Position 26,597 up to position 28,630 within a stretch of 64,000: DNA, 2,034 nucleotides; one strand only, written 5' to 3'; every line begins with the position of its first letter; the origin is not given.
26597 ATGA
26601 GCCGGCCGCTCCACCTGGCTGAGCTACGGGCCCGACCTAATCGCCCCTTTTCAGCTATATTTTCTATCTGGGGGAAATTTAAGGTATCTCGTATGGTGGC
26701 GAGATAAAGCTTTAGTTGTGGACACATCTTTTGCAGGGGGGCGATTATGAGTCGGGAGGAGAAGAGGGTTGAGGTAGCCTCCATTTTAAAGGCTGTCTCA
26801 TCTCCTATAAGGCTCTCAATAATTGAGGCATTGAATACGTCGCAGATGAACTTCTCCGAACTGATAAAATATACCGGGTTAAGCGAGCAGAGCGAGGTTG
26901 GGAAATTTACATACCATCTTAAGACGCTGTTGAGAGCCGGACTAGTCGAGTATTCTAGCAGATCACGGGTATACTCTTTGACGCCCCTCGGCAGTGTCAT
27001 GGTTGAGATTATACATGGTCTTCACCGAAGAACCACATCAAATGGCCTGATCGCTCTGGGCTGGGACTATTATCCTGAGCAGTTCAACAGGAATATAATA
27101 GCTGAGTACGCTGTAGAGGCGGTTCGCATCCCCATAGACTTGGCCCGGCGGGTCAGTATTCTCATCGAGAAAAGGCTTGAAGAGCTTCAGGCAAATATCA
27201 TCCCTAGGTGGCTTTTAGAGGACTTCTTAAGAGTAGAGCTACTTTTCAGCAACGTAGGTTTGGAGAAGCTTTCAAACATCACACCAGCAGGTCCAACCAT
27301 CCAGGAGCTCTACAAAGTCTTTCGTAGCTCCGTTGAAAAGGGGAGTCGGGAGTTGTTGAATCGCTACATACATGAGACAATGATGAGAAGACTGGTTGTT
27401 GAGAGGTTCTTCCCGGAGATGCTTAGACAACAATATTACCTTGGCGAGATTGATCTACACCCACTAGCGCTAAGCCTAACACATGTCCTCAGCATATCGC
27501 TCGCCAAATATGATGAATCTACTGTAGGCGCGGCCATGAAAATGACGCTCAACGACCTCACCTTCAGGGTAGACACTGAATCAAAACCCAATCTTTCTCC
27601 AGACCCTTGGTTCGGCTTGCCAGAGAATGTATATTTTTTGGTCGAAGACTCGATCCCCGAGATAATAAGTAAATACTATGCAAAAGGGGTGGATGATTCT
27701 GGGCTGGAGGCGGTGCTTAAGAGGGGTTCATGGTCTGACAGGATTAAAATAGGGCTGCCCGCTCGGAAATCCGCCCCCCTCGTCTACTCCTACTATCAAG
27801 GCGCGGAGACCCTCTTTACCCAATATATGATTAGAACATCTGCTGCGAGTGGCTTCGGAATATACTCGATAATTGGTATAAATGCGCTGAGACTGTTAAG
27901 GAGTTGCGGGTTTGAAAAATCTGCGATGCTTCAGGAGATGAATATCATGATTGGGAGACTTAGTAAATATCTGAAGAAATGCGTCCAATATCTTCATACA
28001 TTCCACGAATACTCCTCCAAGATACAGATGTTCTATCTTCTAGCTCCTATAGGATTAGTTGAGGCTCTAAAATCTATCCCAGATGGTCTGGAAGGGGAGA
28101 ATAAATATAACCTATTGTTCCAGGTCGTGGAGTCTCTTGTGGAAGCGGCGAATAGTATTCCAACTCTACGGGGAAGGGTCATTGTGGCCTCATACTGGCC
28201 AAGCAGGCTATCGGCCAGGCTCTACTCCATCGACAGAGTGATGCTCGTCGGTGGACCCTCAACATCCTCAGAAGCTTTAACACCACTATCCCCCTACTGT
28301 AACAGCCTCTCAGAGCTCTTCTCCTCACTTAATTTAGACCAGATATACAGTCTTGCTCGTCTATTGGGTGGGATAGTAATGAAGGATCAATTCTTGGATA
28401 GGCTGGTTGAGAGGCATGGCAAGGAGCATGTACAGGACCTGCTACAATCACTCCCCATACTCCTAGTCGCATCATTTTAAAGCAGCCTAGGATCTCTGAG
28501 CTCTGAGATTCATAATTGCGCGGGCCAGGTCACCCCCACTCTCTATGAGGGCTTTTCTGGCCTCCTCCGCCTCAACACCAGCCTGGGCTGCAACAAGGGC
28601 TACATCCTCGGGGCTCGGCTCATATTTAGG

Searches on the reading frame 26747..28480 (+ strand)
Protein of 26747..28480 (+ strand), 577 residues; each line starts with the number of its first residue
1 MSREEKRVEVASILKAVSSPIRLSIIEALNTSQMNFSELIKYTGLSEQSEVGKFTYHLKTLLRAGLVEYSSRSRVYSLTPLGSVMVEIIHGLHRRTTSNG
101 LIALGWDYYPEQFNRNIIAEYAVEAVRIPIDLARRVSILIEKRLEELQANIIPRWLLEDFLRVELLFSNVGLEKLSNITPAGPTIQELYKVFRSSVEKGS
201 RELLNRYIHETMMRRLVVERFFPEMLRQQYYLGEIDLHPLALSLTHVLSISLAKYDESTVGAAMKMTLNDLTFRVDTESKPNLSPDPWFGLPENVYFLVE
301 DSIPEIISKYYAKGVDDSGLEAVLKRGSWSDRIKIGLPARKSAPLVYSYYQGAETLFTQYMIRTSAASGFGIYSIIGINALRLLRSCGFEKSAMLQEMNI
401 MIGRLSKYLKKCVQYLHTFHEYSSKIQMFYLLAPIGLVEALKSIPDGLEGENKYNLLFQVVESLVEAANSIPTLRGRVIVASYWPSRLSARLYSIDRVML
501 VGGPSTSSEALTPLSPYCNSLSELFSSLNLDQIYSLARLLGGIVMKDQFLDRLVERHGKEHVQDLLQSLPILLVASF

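Call 105: search_protein_families(library=pfam, proteins=[window:26747-28480:+], max_evalue=0.0001)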
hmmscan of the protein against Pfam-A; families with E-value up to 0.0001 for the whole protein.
window:26747-28480:+ (577 aa): 2 families
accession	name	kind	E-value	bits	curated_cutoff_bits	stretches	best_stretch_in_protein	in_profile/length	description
PF01022.26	HTH_5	-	5.5e-07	29.8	22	1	19-69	1-47/47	Bacterial regulatory protein, arsR family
PF24038.1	DUF7347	-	8e-07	29.7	27.6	1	13-89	4-77/77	Domain of unknown function (DUF7347)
